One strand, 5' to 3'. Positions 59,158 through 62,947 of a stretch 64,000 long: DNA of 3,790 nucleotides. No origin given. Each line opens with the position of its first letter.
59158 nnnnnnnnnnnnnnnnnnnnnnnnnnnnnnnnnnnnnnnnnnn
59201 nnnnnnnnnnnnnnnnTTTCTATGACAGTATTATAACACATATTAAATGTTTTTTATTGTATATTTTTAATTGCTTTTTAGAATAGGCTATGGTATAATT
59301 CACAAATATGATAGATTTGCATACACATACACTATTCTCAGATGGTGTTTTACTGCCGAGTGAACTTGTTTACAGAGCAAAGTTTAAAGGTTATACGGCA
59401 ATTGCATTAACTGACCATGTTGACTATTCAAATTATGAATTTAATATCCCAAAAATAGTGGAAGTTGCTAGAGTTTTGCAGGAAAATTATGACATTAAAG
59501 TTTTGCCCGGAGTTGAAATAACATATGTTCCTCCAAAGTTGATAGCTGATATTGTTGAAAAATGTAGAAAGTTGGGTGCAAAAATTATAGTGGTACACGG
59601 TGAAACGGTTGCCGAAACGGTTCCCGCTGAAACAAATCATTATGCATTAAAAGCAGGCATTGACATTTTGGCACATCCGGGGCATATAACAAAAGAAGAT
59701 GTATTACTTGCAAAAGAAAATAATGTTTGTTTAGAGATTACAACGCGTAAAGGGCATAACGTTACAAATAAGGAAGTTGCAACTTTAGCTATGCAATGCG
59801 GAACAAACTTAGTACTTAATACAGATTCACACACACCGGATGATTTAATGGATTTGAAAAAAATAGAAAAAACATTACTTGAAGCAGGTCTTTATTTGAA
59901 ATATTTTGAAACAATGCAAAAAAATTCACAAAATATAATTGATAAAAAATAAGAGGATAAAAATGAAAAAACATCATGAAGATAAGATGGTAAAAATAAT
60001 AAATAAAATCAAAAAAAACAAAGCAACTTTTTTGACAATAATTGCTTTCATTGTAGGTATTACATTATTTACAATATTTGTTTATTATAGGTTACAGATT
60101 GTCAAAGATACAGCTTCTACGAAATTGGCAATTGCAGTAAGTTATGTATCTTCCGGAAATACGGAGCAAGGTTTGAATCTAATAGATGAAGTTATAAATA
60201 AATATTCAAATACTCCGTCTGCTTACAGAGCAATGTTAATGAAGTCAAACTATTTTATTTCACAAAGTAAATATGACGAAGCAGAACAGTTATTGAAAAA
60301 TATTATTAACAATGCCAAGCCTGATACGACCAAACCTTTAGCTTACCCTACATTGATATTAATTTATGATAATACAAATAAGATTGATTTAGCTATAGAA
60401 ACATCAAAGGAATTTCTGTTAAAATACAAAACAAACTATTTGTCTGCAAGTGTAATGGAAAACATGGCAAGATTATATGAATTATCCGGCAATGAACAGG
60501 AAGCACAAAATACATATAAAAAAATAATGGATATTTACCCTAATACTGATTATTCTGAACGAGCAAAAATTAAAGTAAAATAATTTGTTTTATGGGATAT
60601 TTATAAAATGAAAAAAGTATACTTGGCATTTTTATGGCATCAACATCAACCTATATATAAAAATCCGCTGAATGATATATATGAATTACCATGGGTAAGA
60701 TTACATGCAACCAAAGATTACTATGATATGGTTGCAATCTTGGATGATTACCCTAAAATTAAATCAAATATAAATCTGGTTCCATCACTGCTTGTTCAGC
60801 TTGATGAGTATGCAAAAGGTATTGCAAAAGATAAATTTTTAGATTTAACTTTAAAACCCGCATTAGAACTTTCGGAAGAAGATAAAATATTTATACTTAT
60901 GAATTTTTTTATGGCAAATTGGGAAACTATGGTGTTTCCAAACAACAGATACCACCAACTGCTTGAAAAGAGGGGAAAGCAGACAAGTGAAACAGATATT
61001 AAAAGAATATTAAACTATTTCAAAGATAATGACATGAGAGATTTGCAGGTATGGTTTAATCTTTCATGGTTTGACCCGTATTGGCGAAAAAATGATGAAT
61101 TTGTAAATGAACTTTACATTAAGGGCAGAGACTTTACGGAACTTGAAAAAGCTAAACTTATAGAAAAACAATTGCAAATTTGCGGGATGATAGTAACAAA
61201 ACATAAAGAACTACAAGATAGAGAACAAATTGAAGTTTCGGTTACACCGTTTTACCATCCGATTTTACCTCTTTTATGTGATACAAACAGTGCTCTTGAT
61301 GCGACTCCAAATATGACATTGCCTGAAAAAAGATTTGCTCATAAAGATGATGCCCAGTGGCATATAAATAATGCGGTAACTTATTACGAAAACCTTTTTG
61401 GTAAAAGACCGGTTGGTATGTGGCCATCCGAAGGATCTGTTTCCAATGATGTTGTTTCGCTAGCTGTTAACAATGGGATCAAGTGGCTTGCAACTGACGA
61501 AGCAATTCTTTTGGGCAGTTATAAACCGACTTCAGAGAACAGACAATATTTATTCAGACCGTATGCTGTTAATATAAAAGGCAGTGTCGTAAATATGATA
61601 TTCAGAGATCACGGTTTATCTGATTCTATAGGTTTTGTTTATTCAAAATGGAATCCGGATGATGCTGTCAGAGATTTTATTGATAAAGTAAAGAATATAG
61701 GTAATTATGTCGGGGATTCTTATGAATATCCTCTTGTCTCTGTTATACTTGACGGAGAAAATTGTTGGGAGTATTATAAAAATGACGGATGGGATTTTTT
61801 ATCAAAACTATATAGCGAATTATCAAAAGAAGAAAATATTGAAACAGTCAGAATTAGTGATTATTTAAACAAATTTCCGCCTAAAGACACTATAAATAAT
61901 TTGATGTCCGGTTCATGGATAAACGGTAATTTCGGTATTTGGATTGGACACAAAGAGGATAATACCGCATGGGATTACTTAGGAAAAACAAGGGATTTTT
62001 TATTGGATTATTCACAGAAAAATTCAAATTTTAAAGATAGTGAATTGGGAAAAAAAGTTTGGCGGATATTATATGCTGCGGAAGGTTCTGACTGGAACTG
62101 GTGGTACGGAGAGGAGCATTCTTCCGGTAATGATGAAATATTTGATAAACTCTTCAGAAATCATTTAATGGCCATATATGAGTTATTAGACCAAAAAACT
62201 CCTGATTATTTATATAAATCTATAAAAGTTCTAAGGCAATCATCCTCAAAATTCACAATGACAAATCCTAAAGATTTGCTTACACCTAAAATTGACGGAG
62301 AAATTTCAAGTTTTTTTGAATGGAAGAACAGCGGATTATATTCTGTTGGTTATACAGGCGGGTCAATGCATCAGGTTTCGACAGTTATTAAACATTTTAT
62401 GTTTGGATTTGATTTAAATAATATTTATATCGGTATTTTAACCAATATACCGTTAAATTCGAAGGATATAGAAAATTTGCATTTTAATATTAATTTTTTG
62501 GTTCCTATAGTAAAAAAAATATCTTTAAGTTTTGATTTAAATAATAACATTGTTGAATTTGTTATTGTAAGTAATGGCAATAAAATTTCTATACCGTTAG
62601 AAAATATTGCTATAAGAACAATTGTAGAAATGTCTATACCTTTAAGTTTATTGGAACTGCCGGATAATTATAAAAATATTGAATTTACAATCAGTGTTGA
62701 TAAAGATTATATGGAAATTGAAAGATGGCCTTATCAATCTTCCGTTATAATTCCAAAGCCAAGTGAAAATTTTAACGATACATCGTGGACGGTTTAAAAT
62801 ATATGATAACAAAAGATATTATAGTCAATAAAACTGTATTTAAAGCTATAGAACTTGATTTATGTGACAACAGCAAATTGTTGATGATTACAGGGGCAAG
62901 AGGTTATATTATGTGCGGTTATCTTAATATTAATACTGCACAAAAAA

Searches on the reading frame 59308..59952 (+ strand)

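Call 52: search_protein_families(library=pfam, proteins=[window:59308-59952:+], max_evalue=0.001)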
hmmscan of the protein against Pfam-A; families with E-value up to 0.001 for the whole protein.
window:59308-59952:+ (214 aa): 2 families
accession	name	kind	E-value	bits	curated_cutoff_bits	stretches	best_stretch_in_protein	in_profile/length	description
PF02811.25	PHP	-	3.1e-12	47.6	26.4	1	3-108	1-71/164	PHP domain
PF01876.22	RNase_P_p30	-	3.3e-05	23.9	35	1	19-145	17-144/214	RNase P subunit p30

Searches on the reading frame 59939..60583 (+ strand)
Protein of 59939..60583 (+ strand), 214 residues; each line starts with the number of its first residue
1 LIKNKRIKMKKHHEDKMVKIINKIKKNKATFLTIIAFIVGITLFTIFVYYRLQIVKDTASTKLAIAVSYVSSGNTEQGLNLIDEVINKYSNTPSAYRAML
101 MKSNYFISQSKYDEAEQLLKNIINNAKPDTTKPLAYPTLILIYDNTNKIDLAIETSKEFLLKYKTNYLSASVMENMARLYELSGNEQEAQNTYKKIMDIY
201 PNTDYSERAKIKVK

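Call 52: search_protein_families(library=pfam, proteins=[window:59939-60583:+], max_evalue=0.001)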
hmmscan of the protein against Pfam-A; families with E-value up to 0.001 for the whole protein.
window:59939-60583:+ (214 aa): 13 families
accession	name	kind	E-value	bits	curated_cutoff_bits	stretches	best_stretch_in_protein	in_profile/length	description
PF09976.15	TPR_21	-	1.7e-11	44.7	25.5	1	28-206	9-181/193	Tetratricopeptide repeat-like domain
PF13174.12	TPR_6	-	1.3e-10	41.7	26.3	0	175-203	5-33/33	Tetratricopeptide repeat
PF13424.12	TPR_12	-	1.5e-08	35.1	30.1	1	166-201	41-76/77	Tetratricopeptide repeat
PF14559.12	TPR_19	-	5e-07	30.4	25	0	173-205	28-61/68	Tetratricopeptide repeat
PF12921.12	ATP13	-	5.2e-07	30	26.7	1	64-116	58-112/114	Mitochondrial ATPase expression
PF25058.1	ARM_TT21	-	1.2e-06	29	27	1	56-125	54-123/155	Tetratricopeptide repeat protein 21 ARM repeat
PF13181.12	TPR_8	-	3.3e-06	27.3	25.7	0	171-202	2-33/34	Tetratricopeptide repeat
PF13432.12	TPR_16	-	1.5e-05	25.8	32.7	1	63-120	1-55/65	Tetratricopeptide repeat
PF25063.1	ARM_TT21_C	-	4.6e-05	23.8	35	0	56-125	52-124/209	Tetratricopeptide repeat protein 21 C-terminal ARM domain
PF07719.23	TPR_2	-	6e-05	23.3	27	0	172-202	3-33/34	Tetratricopeptide repeat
PF13428.12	TPR_14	-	0.00014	22.7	23.5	0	176-203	7-34/44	Tetratricopeptide repeat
PF13176.12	TPR_7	-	0.00014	22.1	27.9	0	174-200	3-29/36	Tetratricopeptide repeat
PF13374.12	TPR_10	-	0.00033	21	27.5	0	170-200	2-32/42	Tetratricopeptide repeat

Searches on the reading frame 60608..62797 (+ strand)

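Call 52: search_protein_families(library=pfam, proteins=[window:60608-62797:+], max_evalue=0.001)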
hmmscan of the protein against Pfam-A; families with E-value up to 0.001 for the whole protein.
window:60608-62797:+ (729 aa): 1 family
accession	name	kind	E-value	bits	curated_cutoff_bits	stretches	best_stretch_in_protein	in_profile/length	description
PF03065.20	Glyco_hydro_57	-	8.1e-69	232.6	21.2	1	7-429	1-288/291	Glycosyl hydrolase family 57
